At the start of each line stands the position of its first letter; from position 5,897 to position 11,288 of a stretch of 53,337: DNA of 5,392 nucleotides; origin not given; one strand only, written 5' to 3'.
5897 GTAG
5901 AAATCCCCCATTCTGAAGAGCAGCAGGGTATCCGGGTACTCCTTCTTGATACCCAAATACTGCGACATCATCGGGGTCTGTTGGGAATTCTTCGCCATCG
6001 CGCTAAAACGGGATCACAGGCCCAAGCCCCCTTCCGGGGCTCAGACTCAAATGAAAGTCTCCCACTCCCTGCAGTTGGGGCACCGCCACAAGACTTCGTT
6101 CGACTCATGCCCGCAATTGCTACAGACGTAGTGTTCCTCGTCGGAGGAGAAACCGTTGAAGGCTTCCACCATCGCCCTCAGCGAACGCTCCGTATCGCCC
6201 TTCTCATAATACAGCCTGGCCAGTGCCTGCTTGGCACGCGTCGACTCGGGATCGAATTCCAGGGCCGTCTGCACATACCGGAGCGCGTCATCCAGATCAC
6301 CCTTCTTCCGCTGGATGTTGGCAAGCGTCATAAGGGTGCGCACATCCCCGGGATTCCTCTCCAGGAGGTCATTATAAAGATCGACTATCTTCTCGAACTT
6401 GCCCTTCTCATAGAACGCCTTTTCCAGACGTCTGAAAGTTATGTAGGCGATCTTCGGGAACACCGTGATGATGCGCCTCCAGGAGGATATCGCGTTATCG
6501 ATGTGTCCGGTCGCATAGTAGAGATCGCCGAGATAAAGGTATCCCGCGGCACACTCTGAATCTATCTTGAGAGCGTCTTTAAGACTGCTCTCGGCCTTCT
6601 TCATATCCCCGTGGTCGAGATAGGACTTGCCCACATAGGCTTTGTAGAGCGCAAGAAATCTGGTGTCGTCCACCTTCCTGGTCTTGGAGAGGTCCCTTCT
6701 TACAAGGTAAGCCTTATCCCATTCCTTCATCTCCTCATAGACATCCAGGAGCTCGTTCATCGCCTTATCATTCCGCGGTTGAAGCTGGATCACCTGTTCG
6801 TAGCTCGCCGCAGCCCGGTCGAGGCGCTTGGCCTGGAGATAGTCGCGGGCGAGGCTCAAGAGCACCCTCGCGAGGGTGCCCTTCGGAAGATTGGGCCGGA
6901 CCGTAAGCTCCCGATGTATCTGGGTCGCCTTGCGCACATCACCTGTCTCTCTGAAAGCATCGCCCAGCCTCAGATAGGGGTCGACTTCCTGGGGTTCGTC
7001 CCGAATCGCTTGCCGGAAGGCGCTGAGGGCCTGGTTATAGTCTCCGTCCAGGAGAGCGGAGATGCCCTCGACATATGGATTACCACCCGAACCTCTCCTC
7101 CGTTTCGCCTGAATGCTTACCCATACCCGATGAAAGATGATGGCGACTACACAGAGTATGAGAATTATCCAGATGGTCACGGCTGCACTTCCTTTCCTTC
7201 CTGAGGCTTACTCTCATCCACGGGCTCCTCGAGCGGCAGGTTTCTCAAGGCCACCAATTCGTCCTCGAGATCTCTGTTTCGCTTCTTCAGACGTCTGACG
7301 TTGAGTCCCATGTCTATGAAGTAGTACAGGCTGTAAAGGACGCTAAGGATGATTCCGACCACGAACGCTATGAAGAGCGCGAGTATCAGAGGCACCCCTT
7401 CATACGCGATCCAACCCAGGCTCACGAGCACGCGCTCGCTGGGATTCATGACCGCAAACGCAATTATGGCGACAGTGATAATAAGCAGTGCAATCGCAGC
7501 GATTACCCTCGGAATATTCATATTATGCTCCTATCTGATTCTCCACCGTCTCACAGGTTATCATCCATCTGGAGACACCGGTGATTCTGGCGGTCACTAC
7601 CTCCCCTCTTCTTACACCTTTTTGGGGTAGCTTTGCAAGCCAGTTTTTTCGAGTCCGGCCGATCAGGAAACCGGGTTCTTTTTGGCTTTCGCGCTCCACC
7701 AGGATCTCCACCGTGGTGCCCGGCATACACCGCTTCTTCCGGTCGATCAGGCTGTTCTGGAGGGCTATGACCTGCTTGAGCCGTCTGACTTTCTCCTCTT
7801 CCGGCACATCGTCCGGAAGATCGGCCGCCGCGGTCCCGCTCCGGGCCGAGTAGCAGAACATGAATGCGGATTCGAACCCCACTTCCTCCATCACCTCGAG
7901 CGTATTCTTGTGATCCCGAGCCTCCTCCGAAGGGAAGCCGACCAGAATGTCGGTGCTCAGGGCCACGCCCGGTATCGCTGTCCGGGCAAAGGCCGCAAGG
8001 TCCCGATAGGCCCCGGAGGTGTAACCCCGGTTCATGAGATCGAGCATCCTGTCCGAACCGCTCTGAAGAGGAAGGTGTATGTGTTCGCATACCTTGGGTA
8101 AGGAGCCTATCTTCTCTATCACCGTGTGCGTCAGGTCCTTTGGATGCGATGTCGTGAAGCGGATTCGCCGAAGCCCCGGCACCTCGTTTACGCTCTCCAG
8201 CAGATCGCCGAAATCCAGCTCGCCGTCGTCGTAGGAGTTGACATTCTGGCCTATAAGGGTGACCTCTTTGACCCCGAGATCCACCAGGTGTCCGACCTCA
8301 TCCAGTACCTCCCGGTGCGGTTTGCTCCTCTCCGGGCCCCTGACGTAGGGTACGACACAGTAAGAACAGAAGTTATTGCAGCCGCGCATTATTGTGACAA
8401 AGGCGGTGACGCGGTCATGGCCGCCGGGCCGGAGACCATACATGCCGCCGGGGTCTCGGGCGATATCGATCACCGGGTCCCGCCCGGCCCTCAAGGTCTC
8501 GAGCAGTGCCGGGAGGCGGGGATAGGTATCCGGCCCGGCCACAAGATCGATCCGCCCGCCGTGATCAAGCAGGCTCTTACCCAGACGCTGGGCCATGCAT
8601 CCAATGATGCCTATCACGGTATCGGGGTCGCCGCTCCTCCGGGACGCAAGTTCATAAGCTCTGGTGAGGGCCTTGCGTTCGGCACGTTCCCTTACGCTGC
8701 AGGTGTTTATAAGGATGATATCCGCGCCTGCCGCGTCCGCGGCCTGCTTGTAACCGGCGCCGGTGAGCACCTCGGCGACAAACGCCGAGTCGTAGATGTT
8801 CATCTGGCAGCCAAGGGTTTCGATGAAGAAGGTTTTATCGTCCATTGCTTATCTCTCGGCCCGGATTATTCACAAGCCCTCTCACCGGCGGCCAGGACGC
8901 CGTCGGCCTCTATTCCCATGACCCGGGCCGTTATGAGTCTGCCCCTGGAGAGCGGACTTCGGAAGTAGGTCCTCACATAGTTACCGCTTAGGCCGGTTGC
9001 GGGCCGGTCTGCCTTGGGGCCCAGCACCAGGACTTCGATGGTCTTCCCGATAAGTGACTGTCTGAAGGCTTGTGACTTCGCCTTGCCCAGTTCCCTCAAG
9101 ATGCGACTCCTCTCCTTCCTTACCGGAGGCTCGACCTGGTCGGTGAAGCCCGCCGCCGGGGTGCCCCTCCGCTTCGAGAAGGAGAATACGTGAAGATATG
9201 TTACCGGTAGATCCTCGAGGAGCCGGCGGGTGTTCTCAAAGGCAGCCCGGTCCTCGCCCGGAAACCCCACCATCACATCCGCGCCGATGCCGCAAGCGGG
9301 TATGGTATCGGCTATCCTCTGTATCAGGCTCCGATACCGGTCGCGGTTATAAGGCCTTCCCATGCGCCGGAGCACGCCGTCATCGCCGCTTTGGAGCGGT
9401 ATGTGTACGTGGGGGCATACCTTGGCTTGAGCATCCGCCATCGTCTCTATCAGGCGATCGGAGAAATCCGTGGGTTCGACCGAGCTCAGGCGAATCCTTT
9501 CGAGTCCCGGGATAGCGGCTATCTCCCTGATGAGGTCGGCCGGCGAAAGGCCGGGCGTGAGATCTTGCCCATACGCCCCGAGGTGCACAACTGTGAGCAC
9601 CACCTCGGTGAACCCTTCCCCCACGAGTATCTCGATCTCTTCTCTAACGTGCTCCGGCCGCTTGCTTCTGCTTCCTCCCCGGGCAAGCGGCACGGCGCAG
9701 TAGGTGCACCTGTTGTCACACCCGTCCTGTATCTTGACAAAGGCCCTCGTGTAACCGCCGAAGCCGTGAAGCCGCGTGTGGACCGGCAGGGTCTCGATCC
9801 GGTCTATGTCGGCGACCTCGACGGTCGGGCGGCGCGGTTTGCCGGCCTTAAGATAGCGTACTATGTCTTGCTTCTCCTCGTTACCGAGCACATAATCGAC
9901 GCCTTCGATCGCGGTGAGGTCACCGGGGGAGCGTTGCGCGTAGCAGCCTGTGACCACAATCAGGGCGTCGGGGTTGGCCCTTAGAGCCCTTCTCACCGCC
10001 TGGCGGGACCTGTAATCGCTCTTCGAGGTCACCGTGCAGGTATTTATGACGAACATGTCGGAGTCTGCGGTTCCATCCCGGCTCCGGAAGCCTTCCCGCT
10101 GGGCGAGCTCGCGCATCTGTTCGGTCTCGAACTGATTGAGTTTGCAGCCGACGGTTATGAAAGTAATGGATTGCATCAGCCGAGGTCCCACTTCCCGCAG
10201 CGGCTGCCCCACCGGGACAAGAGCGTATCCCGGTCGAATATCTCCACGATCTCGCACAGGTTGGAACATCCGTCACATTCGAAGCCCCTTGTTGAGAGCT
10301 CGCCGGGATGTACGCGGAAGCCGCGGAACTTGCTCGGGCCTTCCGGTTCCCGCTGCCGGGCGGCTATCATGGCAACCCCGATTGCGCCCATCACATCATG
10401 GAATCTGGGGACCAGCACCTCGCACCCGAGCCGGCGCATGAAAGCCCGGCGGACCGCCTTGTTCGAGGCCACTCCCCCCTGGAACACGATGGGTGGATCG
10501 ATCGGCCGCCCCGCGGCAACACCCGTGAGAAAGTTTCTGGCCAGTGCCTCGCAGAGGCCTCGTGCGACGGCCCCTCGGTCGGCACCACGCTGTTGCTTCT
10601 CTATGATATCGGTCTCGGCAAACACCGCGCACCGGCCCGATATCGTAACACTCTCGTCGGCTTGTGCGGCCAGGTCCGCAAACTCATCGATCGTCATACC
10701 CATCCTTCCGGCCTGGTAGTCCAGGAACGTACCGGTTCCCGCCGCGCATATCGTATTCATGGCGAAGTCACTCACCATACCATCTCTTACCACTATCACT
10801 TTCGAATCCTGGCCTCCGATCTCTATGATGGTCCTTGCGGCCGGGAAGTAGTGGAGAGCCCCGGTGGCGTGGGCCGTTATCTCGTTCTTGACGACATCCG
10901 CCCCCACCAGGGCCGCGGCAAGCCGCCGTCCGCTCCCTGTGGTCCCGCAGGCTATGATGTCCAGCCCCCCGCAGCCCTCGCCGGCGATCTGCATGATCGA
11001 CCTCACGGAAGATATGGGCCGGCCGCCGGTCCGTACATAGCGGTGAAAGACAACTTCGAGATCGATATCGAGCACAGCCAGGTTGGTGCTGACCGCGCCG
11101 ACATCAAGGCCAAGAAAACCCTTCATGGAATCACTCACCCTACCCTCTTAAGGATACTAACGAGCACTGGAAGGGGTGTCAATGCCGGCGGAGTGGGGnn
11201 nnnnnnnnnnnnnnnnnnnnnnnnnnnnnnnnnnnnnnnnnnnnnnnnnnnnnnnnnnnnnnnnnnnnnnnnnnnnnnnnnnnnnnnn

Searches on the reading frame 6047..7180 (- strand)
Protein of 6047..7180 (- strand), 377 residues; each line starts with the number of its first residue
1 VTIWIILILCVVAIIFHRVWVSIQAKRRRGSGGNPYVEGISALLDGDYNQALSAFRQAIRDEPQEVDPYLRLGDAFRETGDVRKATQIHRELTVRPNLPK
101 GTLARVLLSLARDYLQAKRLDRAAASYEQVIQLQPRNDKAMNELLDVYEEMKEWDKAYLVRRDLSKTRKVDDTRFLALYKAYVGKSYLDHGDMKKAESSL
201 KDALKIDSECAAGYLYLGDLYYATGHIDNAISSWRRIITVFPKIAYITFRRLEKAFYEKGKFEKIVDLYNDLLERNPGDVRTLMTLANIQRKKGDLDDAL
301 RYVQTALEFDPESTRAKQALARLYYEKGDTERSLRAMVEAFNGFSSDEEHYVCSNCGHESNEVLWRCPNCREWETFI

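Call 58: search_protein_families(library=pfam, proteins=[window:6047-7180:-], max_evalue=0.00001)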
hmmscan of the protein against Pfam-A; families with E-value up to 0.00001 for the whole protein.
window:6047-7180:- (377 aa): 23 families
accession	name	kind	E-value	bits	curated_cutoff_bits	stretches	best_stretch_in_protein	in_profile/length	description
PF14559.12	TPR_19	-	3.7e-33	114.1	25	4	258-323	3-68/68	Tetratricopeptide repeat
PF07719.23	TPR_2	-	7.6e-29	97.9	27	0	282-312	3-33/34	Tetratricopeptide repeat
PF13432.12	TPR_16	-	5.1e-27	94.4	32.7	0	37-85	2-50/65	Tetratricopeptide repeat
PF00515.34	TPR_1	-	9.3e-23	79.5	27.8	0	281-312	2-33/34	Tetratricopeptide repeat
PF13428.12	TPR_14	-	1.1e-22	78.6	23.5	0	281-323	2-44/44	Tetratricopeptide repeat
PF13181.12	TPR_8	-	9.6e-21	72.6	25.7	0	281-312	2-33/34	Tetratricopeptide repeat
PF13414.12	TPR_11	-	2.5e-19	69.1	26.8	0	46-80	8-42/42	TPR repeat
PF13424.12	TPR_12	-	1.3e-17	64.2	30.1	0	262-310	26-75/77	Tetratricopeptide repeat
PF13174.12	TPR_6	-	1.9e-17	63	26.3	0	214-243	3-32/33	Tetratricopeptide repeat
PF13431.12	TPR_17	-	5.9e-17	60.9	24.4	0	268-300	1-33/34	Tetratricopeptide repeat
PF13176.12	TPR_7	-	1.2e-16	59.8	27.9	0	286-312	5-33/36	Tetratricopeptide repeat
PF25064.1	ARM_TT21_5th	-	6e-13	49.6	27.8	1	257-345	12-96/117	TT21 fifth ARM repeats domain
PF23914.1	TPR_CcmH_CycH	-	8.6e-13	48.9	42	0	188-311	27-152/158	Cytochrome c-type biogenesis protein H TPR domain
PF18073.7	Zn_ribbon_LapB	-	2.5e-12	46.7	25.7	1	351-376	1-26/28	Rubredoxin metal binding domain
PF24575.1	TPR_Slam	-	6.7e-09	36.6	35.2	0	263-328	32-95/104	Surface lipoprotein assembly modifier, N-terminal TPR repeats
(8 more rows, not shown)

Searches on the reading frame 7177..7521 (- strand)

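Call 58: search_protein_families(library=pfam, proteins=[window:7177-7521:-], max_evalue=0.00001)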
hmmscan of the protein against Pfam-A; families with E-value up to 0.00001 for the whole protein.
window:7177-7521:- (114 aa): 1 family
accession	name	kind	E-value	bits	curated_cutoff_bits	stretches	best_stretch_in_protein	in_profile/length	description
PF06305.16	LapA_dom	-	1.3e-09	38.2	28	1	33-89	8-63/64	Lipopolysaccharide assembly protein A domain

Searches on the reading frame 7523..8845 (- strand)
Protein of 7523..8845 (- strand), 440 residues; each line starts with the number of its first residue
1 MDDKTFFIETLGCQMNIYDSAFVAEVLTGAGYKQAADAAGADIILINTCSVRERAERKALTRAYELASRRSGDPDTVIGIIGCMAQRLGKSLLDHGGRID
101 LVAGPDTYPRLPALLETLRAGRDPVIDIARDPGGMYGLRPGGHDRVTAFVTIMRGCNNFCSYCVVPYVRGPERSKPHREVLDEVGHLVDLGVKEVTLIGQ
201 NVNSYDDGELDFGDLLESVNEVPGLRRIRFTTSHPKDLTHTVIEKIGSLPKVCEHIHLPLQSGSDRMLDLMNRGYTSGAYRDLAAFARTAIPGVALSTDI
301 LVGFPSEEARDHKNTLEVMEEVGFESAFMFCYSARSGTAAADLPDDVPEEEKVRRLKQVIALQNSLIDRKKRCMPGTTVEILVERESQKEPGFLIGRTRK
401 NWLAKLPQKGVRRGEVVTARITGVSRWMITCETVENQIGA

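Call 58: search_protein_families(library=pfam, proteins=[window:7523-8845:-], max_evalue=0.00001)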
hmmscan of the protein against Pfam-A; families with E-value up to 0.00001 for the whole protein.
window:7523-8845:- (440 aa): 3 families
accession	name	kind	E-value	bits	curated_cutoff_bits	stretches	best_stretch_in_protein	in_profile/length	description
PF00919.26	UPF0004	-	2.2e-26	92.1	27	1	6-104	2-98/98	Uncharacterized protein family UPF0004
PF04055.27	Radical_SAM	-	1.7e-22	80.8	29.5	1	151-317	2-164/166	Radical SAM superfamily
PF01938.26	TRAM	-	5.7e-06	26.5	21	0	374-427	3-54/61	TRAM domain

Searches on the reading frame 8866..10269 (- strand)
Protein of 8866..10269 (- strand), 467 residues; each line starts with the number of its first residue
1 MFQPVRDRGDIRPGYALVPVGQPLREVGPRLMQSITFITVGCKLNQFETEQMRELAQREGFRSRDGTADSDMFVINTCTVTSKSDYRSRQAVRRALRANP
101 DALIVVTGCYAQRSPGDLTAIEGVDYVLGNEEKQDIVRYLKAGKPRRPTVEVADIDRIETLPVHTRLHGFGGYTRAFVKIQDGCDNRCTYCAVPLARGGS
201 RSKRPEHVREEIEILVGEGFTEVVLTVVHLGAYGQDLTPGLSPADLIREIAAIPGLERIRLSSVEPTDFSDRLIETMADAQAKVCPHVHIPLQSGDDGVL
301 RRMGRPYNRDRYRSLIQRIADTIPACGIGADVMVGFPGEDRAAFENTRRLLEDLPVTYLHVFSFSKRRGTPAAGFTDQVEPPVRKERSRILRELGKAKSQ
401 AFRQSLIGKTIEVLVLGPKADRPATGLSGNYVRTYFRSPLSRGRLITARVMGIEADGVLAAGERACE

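Call 58: search_protein_families(library=pfam, proteins=[window:8866-10269:-], max_evalue=0.00001)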
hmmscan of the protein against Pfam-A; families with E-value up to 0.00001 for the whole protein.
window:8866-10269:- (467 aa): 2 families
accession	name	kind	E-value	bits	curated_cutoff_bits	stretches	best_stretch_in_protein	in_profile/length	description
PF00919.26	UPF0004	-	3.4e-23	81.9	27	1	35-129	2-98/98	Uncharacterized protein family UPF0004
PF04055.27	Radical_SAM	-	7.9e-23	81.9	29.5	1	179-351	2-166/166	Radical SAM superfamily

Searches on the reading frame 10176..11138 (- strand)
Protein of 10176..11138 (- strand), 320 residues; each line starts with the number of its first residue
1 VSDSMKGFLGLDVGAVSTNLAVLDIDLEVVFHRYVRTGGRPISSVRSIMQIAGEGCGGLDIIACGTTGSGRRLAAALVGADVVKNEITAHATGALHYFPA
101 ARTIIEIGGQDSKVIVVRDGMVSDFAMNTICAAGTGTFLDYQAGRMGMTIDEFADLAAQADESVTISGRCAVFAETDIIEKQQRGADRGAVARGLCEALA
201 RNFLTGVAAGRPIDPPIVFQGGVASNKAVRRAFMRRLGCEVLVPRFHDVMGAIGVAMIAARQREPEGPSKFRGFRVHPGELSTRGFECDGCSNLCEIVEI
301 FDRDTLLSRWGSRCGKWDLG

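Call 58: search_protein_families(library=pfam, proteins=[window:10176-11138:-], max_evalue=0.00001)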
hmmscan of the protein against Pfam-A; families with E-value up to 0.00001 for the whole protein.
window:10176-11138:- (320 aa): 1 family
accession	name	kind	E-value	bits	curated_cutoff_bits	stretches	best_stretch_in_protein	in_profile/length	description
PF01869.26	BcrAD_BadFG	-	5.7e-43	147.8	31.5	1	9-259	1-271/271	BadF/BadG/BcrA/BcrD ATPase family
